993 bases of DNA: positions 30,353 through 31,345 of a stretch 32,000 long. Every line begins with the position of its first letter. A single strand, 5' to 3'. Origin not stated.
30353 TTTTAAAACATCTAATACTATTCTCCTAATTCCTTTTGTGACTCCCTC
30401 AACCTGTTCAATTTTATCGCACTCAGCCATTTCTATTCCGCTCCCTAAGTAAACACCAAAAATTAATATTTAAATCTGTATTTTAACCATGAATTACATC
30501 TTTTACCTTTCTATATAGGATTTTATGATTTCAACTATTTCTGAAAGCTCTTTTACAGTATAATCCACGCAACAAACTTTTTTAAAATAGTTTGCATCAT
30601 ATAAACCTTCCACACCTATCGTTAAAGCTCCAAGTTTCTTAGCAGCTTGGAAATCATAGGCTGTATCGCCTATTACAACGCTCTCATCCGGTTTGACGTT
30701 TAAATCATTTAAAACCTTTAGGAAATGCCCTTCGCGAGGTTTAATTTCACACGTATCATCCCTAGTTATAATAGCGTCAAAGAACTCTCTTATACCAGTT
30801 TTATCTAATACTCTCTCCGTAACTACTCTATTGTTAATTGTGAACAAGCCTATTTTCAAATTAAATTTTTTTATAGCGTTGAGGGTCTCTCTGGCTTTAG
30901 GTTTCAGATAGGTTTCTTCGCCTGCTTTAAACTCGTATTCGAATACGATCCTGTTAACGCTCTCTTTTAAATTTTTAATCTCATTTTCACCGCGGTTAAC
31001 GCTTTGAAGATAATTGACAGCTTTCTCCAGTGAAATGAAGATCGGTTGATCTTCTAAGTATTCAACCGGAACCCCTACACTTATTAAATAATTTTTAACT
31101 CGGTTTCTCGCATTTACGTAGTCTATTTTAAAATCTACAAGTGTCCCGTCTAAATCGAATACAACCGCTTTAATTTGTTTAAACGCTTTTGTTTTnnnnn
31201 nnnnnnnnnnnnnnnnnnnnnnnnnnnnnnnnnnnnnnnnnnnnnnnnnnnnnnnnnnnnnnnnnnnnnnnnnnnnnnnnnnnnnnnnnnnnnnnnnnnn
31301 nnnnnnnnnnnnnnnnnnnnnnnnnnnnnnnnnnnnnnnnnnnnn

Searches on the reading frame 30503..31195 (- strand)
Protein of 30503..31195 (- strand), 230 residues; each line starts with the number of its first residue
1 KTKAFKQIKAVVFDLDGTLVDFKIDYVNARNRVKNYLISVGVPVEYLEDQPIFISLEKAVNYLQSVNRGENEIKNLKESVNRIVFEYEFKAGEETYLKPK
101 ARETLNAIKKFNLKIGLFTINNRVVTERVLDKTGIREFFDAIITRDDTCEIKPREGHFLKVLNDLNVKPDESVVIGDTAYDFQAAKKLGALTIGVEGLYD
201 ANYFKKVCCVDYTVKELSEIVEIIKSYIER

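Call 38: search_protein_families(library=pfam, proteins=[window:30503-31195:-], max_evalue=0.001)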
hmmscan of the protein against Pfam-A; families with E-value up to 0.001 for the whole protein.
window:30503-31195:- (230 aa): 5 families
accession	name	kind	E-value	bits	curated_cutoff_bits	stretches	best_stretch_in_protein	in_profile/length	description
PF13419.12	HAD_2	-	6.1e-29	101.8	23.8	1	11-195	1-178/178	Haloacid dehalogenase-like hydrolase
PF00702.32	Hydrolase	-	1.8e-27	97.4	26.4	1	8-189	1-191/191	haloacid dehalogenase-like hydrolase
PF03031.24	NIF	-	2.2e-08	34.4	21.8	1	92-187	34-126/160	NLI interacting factor-like phosphatase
PF13242.12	Hydrolase_like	-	9e-08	32.4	22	1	152-218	4-73/75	HAD-hyrolase-like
PF12710.13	HAD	-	1.8e-07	32.3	27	1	11-186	1-189/189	haloacid dehalogenase-like hydrolase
